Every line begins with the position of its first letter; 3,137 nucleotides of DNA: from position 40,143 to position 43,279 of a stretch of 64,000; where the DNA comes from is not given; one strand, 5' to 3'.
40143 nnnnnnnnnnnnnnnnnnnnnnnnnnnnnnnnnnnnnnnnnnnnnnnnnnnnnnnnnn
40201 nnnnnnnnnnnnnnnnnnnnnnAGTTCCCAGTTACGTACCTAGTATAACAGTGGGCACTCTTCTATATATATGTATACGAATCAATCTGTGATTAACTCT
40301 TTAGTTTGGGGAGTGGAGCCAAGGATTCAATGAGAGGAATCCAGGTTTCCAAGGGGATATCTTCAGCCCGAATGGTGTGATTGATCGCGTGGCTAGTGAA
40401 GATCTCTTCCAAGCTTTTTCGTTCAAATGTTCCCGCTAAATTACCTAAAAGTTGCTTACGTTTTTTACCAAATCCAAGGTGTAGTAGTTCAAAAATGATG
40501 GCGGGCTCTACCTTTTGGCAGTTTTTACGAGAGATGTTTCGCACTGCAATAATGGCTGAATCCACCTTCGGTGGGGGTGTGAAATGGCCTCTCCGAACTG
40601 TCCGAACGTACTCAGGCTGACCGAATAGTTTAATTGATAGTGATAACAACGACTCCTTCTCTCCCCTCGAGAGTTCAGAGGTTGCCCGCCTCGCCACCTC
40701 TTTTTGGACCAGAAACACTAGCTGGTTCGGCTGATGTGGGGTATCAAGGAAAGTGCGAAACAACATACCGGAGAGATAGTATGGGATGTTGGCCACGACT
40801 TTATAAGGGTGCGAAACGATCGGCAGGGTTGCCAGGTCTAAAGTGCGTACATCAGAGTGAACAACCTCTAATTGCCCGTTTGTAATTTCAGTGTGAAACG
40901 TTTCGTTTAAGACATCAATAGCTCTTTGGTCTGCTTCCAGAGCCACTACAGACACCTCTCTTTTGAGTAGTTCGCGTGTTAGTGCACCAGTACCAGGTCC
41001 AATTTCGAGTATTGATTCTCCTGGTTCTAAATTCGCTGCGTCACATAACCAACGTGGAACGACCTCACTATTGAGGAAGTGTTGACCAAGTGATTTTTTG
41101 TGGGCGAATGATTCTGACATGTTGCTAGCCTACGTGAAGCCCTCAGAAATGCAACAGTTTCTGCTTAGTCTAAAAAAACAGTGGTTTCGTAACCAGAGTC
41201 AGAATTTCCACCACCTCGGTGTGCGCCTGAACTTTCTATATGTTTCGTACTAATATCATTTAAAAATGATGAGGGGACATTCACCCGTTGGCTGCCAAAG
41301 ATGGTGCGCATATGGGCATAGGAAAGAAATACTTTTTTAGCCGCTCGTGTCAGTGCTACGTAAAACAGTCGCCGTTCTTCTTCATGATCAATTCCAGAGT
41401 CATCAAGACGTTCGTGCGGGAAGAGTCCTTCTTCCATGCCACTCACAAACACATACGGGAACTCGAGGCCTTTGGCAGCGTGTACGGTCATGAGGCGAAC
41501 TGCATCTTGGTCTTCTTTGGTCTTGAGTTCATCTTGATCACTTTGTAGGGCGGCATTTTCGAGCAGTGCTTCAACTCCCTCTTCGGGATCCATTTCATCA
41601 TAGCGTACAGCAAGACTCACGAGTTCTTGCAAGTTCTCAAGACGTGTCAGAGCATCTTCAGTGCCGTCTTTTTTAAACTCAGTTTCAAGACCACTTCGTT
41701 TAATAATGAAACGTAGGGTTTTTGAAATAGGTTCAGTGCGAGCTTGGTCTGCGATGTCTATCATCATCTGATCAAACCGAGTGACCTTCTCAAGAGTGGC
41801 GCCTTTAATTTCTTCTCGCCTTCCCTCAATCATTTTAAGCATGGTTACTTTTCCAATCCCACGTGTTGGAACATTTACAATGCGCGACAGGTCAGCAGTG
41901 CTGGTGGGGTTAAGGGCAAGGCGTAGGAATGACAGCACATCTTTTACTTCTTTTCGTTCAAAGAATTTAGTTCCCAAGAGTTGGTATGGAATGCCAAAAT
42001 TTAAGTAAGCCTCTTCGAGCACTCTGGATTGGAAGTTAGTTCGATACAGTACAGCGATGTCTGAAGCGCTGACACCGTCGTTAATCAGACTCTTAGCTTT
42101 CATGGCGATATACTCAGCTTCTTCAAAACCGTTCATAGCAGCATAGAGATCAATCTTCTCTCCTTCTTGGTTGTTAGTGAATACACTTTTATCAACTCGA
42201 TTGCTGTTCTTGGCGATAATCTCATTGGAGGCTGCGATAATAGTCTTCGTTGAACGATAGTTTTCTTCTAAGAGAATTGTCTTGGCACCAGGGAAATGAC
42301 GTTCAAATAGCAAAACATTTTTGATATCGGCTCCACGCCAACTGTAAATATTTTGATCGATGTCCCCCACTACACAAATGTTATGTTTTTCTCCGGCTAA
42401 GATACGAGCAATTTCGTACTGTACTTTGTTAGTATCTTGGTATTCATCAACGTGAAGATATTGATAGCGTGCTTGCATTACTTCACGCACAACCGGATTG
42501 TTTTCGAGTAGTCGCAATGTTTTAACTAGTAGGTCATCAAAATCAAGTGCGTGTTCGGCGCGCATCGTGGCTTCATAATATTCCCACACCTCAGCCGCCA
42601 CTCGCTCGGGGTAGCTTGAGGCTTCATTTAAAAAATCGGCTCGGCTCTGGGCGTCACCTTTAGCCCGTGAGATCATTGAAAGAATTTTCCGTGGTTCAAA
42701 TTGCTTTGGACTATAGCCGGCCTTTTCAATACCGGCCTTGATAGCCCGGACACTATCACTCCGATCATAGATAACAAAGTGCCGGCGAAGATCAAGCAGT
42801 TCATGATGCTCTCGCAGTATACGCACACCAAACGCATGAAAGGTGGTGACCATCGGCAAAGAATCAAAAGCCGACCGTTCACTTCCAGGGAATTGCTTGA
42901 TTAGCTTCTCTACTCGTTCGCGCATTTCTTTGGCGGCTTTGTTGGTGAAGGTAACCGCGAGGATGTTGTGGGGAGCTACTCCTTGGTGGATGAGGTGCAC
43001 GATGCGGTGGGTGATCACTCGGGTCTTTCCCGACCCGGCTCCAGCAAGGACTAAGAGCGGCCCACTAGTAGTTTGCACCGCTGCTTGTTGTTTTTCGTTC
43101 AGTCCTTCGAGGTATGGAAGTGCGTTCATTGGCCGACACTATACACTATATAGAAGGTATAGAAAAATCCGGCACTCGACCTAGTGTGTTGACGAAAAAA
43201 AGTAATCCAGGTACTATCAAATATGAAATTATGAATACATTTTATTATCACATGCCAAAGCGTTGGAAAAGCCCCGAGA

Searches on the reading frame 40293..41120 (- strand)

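Call 7: search_protein_families(library=pfam, proteins=[window:40293-41120:-], max_evalue=0.01)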
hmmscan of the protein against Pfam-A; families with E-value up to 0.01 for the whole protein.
window:40293-41120:- (275 aa): 7 families
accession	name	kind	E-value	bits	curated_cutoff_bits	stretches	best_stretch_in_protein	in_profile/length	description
PF00398.26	RrnaAD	-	4.9e-44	150.9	24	1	7-267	4-261/263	Ribosomal RNA adenine dimethylase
PF13649.12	Methyltransf_25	-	5.2e-06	27.5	27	1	37-97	1-61/97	Methyltransferase domain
PF02353.26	CMAS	-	0.00031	20.6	27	1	24-95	53-125/273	Mycolic acid cyclopropane synthetase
PF08241.18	Methyltransf_11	-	0.00064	20.7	21.2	1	38-97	1-57/95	Methyltransferase domain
PF05175.20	MTS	-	0.0007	19.7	23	1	33-92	31-91/170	Methyltransferase small domain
PF08242.18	Methyltransf_12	-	0.00098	20.2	30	1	38-92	1-59/98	Methyltransferase domain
PF13489.12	Methyltransf_23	-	0.0018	18.4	27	1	29-71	18-60/164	Methyltransferase domain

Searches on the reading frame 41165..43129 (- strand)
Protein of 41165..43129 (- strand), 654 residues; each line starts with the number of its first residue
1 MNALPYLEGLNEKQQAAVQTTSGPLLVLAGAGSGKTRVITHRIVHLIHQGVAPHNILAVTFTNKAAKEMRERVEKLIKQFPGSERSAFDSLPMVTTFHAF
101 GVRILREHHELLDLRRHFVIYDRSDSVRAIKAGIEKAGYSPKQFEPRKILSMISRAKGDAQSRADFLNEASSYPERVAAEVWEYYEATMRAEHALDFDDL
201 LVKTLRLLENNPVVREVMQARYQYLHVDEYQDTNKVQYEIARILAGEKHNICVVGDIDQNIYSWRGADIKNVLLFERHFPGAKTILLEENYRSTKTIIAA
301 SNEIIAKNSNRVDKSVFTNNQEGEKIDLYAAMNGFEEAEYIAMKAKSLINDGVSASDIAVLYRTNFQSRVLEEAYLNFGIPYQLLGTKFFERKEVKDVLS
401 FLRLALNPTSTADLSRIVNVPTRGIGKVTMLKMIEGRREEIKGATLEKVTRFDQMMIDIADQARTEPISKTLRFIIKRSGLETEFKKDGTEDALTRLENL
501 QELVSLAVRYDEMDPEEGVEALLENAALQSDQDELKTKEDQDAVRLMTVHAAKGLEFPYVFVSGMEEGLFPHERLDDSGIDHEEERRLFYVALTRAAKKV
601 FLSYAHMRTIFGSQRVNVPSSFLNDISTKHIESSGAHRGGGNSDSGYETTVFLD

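Call 7: search_protein_families(library=pfam, proteins=[window:41165-43129:-], max_evalue=0.01)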
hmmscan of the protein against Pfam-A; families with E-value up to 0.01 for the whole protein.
window:41165-43129:- (654 aa): 9 families
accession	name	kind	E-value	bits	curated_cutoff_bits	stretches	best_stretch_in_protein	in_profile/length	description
PF00580.27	UvrD-helicase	-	5.9e-89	298.8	23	1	10-280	1-271/271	UvrD/REP helicase N-terminal domain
PF13361.12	UvrD_C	-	2.6e-71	241.3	25.6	1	285-605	1-348/350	UvrD-like helicase C-terminal domain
PF13245.12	AAA_19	-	7e-25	88.2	25.1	1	14-263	1-132/134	AAA domain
PF13538.12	UvrD_C_2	-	8.2e-12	45.2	27.4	1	544-602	2-51/52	UvrD-like helicase C-terminal domain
PF01443.25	Viral_helicase1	-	2e-07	31.5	21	0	536-600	172-224/228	Viral superfamily 1 RNA helicase core domain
PF13604.12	AAA_30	-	6.6e-07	29.7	27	1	10-73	2-66/191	AAA domain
PF13087.12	AAA_12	-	1.9e-06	28.1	27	0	534-601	128-189/195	AAA domain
PF13086.12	AAA_11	-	0.00057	20.2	27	1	10-75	2-74/257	AAA domain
PF12336.13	SOXp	-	0.0027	19.1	22.1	1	300-346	25-65/88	SOX transcription factor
